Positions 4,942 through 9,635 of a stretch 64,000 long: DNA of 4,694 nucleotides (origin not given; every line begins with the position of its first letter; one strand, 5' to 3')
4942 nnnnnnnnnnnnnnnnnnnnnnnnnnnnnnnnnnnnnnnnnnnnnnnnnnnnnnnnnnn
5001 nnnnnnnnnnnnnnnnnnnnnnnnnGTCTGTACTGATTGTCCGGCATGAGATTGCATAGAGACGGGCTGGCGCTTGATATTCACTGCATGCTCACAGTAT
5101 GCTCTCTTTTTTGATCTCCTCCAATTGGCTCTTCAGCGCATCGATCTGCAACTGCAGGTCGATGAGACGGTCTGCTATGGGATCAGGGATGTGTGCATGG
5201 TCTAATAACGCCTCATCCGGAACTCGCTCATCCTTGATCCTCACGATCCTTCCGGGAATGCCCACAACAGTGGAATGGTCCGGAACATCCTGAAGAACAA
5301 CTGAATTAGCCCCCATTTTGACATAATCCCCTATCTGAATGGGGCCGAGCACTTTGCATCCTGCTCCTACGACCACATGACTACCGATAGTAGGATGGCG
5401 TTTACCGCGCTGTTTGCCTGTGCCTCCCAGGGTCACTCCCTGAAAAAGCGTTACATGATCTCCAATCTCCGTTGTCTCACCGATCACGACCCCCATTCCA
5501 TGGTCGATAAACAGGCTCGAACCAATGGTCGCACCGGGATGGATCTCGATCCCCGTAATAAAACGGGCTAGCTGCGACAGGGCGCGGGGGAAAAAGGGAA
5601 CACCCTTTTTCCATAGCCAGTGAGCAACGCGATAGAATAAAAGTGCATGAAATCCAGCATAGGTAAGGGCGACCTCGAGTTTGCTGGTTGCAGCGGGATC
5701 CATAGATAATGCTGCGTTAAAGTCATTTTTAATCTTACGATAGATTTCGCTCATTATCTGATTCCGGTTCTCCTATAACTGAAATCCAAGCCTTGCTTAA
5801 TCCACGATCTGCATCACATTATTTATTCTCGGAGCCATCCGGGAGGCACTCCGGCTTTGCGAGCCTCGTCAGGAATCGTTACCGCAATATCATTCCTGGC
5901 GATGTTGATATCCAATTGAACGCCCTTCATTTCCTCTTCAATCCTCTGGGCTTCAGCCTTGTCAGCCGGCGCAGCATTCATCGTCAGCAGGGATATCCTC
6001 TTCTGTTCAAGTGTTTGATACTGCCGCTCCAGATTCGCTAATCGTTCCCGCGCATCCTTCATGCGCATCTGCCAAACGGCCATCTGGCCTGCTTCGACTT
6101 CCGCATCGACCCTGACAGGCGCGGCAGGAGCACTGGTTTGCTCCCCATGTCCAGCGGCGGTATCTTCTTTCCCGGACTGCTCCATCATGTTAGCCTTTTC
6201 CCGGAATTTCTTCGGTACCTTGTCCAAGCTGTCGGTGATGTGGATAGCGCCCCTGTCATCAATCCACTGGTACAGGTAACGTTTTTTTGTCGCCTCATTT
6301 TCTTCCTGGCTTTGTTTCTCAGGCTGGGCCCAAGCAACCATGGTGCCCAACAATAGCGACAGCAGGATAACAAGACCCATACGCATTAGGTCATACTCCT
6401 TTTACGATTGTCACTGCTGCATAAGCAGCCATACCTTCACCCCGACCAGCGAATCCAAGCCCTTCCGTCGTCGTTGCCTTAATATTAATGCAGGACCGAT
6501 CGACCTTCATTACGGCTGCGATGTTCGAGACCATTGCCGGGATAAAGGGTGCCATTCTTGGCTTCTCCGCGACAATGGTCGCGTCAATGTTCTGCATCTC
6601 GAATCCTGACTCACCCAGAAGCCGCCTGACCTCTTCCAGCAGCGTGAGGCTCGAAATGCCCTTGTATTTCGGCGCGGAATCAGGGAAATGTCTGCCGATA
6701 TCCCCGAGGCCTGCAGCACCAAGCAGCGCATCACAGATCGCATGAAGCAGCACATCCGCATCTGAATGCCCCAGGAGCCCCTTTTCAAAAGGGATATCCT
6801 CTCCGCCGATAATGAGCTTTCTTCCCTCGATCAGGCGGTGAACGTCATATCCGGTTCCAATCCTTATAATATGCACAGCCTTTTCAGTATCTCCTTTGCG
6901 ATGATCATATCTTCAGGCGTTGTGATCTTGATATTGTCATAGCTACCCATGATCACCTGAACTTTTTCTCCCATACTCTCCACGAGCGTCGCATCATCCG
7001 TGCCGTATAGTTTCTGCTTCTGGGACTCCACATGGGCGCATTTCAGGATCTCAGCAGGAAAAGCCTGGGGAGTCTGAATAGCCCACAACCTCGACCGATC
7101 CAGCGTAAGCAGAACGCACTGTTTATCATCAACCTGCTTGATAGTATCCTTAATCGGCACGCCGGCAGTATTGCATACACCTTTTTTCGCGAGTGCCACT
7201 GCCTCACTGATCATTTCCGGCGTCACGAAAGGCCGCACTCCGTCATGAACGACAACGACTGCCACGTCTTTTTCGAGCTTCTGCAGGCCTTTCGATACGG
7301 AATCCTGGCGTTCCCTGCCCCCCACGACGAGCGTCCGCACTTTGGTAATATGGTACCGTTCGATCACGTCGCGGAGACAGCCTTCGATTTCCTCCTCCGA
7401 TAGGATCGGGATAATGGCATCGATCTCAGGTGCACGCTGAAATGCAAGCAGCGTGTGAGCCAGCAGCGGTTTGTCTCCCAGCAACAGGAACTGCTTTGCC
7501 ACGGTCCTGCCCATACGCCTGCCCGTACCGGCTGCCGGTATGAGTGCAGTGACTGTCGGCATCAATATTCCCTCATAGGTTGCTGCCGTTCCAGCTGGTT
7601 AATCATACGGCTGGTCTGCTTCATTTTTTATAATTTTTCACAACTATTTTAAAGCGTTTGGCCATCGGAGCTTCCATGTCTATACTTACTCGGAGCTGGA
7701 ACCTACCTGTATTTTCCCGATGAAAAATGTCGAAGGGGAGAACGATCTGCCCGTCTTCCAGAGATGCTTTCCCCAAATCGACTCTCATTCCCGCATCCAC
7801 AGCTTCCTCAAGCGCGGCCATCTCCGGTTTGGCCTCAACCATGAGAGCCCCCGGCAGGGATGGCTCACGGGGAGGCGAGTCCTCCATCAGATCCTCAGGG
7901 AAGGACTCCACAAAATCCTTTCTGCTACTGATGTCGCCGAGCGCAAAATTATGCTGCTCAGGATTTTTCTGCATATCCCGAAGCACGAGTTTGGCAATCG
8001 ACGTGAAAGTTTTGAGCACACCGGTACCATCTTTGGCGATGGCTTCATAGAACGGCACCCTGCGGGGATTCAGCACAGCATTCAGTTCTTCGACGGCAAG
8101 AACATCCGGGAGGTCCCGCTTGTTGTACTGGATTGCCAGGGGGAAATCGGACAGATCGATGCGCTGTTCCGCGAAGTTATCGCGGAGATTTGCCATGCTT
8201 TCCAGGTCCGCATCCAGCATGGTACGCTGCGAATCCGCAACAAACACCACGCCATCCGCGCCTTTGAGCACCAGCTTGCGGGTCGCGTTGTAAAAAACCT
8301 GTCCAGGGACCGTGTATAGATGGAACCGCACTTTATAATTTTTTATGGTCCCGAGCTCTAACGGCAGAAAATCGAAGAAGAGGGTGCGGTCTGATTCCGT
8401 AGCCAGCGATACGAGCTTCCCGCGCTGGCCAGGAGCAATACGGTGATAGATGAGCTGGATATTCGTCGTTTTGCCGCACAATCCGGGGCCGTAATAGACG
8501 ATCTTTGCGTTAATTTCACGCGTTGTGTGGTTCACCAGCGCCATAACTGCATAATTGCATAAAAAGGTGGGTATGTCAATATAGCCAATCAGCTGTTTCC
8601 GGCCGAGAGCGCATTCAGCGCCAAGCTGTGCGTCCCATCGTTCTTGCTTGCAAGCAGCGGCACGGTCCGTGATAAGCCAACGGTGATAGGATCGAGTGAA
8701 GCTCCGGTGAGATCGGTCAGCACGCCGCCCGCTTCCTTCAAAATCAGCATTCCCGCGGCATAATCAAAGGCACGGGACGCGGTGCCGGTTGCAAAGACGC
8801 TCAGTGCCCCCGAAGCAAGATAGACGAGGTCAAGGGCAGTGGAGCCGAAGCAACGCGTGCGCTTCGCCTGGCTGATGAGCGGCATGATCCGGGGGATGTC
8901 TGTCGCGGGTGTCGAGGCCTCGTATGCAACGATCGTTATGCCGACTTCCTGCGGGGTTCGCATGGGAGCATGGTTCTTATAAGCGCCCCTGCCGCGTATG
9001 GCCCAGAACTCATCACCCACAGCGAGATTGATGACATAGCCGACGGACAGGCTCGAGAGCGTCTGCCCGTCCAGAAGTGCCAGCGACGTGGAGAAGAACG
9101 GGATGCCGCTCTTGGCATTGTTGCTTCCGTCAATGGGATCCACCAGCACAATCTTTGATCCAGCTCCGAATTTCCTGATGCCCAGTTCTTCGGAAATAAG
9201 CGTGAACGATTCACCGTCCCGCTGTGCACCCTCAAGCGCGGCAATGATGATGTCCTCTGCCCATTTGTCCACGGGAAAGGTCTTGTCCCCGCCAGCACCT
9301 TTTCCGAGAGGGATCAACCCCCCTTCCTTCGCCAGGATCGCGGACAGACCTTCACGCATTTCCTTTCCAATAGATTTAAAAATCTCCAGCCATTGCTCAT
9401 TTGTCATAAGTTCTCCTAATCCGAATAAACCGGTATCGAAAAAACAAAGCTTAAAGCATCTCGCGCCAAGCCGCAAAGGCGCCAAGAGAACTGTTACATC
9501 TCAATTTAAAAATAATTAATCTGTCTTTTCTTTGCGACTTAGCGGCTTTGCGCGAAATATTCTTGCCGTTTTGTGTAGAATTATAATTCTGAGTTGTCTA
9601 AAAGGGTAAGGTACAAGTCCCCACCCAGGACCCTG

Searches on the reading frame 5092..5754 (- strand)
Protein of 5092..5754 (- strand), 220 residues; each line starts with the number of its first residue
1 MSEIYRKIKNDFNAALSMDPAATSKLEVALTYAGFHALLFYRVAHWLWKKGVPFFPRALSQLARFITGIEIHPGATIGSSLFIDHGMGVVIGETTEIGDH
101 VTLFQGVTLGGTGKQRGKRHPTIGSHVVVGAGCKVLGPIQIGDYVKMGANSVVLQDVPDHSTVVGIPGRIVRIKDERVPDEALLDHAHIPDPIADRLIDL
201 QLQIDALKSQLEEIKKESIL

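Call 28: search_protein_families(library=pfam, proteins=[window:5092-5754:-], max_evalue=0.0001)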
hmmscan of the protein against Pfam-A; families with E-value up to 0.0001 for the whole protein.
window:5092-5754:- (220 aa): 2 families
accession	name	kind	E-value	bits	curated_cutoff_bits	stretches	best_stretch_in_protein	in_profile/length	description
PF00132.30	Hexapep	-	1.2e-12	47.4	27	1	120-153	1-34/36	Bacterial transferase hexapeptide (six repeats)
PF14602.12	Hexapep_2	-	9.9e-05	22.4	27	0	122-154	3-33/34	Hexapeptide repeat of succinyl-transferase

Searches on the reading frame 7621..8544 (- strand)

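Call 28: search_protein_families(library=pfam, proteins=[window:7621-8544:-], max_evalue=0.0001)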
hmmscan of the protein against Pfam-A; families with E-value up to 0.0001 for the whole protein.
window:7621-8544:- (307 aa): 1 family
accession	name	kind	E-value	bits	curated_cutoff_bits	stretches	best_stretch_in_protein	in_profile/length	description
PF00071.28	Ras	-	6.9e-06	26.2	21.6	1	49-187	26-160/162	Ras family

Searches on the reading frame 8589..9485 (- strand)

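Call 28: search_protein_families(library=pfam, proteins=[window:8589-9485:-], max_evalue=0.0001)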
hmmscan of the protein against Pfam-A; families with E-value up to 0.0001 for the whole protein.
window:8589-9485:- (298 aa): 1 family
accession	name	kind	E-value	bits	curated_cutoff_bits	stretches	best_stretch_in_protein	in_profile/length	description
PF00459.30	Inositol_P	-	1e-28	101.1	27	1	67-267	40-246/271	Inositol monophosphatase family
